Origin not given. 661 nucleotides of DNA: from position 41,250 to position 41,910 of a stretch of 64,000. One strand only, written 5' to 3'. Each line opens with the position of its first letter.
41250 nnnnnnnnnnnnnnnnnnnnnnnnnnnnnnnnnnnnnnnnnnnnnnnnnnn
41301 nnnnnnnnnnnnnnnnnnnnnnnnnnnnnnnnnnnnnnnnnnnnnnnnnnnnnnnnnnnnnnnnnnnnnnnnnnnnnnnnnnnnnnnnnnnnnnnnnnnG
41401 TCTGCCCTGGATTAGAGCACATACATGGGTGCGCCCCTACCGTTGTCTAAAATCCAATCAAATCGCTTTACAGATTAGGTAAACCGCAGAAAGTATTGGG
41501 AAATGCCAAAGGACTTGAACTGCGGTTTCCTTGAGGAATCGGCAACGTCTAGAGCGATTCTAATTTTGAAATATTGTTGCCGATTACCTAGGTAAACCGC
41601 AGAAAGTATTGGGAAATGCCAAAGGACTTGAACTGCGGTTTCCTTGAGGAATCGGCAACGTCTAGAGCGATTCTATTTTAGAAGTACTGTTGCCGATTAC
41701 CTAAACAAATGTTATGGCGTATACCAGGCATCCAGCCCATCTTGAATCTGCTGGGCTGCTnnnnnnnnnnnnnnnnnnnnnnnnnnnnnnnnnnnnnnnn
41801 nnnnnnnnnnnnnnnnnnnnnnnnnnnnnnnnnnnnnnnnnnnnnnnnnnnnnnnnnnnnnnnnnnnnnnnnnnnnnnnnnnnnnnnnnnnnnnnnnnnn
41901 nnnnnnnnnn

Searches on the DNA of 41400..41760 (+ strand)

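Call 49: search_rna_families(source=window, start=41400, end=41760, threshold=evalue, max_evalue=10)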
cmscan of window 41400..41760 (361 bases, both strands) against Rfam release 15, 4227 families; matches with E-value up to 10: 3.
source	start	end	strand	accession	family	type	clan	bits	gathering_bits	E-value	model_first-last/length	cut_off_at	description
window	41562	41669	+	RF04144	MIR9783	Gene; miRNA;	-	15.7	100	2.9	1-95/95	no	MIR9783 microRNA precursor family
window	41558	41626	+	RF01172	sn2343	Gene; snRNA; snoRNA; CD-box;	-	14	60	2.4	1-78/78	no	Small nucleolar RNA sn2343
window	41519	41603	+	RF04128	MIR8562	Gene; miRNA;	-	12.5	211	7.4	1-242/242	no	MIR8562 microRNA precursor family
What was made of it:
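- On Any Rfam RNA family (riboswitch, sRNA, leader): At E = 10 the only hits are chance matches to eukaryotic miRNA and snoRNA models, at 12-16 bits (call 49).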

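Call 50: search_dna_similar(query=window:41476-41590:+, collection=plasmids, mode=distant, max_evalue=0.01)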
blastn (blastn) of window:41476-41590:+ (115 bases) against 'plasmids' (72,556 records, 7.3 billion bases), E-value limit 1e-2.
No match.

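Call 51: search_dna_similar(query=window:41476-41590:+, collection=phages, mode=distant, max_evalue=0.01)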
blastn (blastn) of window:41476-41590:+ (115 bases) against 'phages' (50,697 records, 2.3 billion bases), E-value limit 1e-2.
No match.

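Call 80: search_dna_similar(query=window:41476-41590:+, collection=ecoli_genomes, mode=distant, max_evalue=0.01, max_rows=5)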
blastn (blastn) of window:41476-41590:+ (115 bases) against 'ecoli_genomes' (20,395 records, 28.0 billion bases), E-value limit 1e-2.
No match.
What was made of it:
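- On ERIC / enterobacterial repeat units: Sensitive blastn against all complete E. coli genomes finds no match (call 80).
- Closest known: ERIC / RU-1. Different: There is no sequence similarity: blastn against 5,426 complete E. coli genomes finds nothing (call 80).
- Tried and rejected: Plasmid, phage or enterobacterial origin: rejected, with no blastn hits (calls 50, 51, 80).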
